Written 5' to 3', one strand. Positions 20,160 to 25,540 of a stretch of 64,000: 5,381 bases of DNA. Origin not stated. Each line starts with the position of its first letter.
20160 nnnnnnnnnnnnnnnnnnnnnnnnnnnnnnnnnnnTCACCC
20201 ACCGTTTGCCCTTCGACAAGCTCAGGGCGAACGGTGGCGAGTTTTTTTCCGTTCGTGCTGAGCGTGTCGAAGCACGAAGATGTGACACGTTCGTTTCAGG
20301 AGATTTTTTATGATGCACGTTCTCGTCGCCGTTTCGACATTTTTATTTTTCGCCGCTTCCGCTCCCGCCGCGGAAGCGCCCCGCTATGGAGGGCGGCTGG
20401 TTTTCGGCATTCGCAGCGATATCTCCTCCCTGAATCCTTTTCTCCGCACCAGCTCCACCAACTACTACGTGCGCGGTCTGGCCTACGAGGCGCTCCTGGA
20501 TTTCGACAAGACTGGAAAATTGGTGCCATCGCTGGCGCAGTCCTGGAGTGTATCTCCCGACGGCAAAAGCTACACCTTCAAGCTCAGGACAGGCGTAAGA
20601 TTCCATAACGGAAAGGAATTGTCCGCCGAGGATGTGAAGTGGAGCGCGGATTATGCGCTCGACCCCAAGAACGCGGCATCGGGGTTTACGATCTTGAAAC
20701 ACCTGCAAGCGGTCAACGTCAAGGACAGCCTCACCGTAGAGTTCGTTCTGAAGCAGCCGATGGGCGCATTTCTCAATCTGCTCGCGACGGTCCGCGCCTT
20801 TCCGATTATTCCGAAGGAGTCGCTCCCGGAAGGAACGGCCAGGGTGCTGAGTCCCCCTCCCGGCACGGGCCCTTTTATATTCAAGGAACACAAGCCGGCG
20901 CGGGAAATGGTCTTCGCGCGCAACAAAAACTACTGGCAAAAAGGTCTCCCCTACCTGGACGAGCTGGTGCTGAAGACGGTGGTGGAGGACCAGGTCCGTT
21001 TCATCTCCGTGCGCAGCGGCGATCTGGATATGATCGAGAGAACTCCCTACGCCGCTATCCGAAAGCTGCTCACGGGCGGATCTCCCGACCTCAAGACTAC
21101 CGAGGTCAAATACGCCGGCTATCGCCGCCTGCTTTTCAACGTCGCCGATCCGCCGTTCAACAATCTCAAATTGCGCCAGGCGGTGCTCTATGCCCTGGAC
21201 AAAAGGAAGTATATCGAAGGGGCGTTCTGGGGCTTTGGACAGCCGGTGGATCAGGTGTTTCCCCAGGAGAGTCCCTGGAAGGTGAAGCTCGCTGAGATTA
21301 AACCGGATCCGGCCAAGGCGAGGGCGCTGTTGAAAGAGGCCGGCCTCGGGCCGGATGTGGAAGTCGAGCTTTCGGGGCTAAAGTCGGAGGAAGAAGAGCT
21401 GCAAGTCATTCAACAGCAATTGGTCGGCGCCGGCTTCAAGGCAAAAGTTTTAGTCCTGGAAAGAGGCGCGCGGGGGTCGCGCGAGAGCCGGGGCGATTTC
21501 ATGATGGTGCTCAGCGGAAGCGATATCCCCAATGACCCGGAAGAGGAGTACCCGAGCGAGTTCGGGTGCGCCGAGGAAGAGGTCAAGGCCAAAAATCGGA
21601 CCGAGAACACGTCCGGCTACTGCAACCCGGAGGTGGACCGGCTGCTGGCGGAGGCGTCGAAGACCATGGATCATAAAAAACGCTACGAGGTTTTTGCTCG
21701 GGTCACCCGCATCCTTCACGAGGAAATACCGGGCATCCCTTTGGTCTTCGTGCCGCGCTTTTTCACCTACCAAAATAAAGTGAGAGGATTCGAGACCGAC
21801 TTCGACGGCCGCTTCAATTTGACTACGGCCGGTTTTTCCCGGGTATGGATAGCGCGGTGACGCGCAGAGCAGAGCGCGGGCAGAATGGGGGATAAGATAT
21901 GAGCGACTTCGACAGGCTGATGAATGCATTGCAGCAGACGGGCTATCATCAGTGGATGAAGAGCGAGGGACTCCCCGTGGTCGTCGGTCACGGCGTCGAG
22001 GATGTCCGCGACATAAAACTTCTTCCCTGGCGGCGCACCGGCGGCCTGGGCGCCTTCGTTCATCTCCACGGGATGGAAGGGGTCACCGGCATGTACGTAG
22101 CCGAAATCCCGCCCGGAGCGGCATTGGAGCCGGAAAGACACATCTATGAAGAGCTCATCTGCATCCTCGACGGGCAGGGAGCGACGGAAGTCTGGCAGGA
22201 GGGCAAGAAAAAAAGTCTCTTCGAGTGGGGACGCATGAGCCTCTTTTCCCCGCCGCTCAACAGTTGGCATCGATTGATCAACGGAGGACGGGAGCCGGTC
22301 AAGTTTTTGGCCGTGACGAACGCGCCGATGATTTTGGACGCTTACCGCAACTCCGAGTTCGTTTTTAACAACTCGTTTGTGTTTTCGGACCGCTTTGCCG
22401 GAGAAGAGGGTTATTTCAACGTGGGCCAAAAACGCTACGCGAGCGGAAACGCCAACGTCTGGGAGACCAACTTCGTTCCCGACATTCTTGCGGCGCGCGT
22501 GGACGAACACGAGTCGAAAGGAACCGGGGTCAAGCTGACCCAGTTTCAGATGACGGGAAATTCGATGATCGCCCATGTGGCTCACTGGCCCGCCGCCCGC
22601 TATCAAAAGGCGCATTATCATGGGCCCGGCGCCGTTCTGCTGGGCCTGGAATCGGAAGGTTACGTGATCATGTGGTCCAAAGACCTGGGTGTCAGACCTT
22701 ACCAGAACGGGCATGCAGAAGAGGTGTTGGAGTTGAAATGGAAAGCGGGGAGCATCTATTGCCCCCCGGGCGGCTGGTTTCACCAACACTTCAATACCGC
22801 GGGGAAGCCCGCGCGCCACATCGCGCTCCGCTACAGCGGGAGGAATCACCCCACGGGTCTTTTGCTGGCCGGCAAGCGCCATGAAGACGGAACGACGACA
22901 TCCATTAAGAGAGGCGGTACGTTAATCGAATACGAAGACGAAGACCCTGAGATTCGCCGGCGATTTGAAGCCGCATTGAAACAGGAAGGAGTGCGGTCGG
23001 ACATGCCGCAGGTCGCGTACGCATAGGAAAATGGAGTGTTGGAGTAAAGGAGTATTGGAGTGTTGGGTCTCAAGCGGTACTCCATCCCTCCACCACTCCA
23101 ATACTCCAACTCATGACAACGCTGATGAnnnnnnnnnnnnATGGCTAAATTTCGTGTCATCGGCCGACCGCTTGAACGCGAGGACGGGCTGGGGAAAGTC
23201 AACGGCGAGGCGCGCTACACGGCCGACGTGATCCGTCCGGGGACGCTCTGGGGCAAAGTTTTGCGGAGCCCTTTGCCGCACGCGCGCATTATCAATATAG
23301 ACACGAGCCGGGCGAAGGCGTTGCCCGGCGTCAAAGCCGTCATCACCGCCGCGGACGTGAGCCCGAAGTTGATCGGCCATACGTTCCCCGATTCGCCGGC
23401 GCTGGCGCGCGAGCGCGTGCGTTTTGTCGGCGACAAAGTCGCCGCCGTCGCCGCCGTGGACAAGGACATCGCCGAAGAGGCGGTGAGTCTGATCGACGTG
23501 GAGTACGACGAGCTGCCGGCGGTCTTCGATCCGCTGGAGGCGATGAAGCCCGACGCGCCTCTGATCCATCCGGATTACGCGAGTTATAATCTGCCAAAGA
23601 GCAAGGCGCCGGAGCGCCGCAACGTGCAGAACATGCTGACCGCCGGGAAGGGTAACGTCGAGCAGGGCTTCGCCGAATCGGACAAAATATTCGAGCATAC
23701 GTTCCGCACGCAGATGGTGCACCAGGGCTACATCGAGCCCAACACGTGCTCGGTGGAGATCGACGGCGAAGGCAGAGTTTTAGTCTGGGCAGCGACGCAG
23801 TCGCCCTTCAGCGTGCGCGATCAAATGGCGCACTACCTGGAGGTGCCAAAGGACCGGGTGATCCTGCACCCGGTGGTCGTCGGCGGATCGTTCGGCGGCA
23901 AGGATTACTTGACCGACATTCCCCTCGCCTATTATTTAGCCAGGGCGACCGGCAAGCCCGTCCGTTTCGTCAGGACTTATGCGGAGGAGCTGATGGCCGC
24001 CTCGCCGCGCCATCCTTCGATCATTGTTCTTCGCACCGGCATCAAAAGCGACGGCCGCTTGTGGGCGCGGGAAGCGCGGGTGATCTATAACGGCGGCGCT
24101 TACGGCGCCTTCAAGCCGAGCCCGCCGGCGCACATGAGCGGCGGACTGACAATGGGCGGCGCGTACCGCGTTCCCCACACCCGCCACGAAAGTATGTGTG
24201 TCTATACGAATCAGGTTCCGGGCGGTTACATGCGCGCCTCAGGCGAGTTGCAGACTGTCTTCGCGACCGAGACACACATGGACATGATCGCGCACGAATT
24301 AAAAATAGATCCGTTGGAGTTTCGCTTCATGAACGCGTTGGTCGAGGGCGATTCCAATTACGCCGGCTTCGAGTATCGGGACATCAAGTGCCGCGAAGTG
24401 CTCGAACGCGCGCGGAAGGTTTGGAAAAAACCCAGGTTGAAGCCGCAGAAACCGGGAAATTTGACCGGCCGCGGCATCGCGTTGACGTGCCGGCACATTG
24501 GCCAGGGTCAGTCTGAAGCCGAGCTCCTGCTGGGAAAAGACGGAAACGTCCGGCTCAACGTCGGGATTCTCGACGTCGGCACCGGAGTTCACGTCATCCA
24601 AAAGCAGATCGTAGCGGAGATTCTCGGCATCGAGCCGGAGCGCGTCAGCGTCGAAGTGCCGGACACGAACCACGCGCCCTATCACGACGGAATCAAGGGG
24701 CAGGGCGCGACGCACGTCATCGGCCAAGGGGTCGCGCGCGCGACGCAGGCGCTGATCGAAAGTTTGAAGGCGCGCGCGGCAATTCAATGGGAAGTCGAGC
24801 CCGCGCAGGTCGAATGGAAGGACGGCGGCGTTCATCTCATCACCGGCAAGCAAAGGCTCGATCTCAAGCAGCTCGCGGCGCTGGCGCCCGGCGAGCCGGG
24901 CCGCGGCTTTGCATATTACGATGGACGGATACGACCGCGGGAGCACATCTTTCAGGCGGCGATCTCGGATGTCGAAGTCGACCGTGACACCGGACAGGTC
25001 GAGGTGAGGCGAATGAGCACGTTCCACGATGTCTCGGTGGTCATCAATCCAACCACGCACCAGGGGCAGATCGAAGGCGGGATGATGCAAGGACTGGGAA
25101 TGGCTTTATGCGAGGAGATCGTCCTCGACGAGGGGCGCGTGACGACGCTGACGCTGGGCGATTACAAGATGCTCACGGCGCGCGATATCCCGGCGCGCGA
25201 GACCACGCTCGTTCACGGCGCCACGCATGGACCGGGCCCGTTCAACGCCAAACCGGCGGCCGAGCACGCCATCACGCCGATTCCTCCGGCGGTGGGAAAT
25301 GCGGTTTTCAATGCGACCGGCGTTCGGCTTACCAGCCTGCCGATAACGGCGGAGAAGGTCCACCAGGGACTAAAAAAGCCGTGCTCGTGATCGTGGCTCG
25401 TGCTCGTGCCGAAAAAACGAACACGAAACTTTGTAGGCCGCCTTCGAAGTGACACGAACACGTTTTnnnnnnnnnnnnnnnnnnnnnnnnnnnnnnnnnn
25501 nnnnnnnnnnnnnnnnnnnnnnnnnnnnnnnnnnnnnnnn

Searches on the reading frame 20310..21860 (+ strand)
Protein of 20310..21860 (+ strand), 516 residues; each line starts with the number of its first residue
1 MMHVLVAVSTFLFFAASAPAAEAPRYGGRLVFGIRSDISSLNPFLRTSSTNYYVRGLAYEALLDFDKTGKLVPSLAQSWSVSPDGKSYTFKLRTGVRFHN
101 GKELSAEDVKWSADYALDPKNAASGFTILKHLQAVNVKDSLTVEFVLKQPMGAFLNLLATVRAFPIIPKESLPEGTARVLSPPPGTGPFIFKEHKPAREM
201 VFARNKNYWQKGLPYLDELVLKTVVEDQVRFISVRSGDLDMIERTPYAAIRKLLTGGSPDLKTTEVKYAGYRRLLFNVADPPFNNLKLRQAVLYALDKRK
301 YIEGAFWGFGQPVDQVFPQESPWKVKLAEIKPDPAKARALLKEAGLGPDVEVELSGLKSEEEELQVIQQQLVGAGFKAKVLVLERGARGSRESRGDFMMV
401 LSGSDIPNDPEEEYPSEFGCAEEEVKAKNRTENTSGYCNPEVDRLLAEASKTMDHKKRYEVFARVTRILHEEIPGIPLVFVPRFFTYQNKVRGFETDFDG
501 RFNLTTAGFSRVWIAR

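Call 13: search_protein_families(library=pfam, proteins=[window:20310-21860:+], max_evalue=0.00001)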
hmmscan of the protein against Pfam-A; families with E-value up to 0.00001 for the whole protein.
window:20310-21860:+ (516 aa): 1 family
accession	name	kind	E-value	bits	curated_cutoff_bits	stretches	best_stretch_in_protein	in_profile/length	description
PF00496.27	SBP_bac_5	-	2.7e-80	270.7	32.4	1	70-415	1-357/368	Bacterial extracellular solute-binding proteins, family 5 Middle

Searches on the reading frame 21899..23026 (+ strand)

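Call 13: search_protein_families(library=pfam, proteins=[window:21899-23026:+], max_evalue=0.00001)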
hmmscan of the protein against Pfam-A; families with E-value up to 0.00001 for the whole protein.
window:21899-23026:+ (375 aa): 1 family
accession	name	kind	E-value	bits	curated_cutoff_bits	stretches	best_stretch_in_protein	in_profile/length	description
PF07883.17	Cupin_2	-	3.2e-09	36.8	27.2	1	67-139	2-69/70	Cupin domain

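Call 32: search_protein_families(library=ncbifam, proteins=[window:21899-23026:+], max_evalue=0.001)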
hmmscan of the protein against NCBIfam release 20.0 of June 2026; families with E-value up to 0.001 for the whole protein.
window:21899-23026:+ (375 aa): 0 families

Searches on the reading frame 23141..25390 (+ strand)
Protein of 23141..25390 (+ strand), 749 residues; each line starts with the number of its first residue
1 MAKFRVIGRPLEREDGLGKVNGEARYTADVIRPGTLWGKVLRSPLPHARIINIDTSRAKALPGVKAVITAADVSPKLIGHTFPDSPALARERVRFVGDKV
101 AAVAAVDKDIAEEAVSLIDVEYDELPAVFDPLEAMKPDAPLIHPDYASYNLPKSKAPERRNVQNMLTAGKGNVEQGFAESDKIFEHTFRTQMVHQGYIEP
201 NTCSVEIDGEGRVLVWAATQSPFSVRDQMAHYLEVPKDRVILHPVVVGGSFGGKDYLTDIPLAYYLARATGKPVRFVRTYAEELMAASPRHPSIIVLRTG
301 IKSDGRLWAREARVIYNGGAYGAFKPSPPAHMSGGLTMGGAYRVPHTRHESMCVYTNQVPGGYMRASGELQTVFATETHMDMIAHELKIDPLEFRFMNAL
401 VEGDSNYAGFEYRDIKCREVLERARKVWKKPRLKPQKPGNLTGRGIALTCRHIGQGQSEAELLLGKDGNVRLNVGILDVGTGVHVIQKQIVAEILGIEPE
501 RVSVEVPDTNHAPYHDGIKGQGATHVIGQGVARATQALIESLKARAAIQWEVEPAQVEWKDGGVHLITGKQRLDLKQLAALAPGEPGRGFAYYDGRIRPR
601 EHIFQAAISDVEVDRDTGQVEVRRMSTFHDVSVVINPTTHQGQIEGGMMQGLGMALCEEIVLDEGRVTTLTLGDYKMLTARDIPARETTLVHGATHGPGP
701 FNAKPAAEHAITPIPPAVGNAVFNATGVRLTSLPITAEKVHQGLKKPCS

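Call 13: search_protein_families(library=pfam, proteins=[window:23141-25390:+], max_evalue=0.00001)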
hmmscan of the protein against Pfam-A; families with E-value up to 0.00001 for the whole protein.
window:23141-25390:+ (749 aa): 3 families
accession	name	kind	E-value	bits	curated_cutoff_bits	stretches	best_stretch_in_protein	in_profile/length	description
PF02738.23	MoCoBD_1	-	1.1e-67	228.1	27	1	164-399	11-244/244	Molybdopterin cofactor-binding domain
PF20256.3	MoCoBD_2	-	3.3e-58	197.9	27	1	439-684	22-283/283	Molybdopterin cofactor-binding domain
PF01315.27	Ald_Xan_dh_C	-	3.2e-30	105.1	31.3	1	22-126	2-110/110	Aldehyde oxidase and xanthine dehydrogenase, a/b hammerhead domain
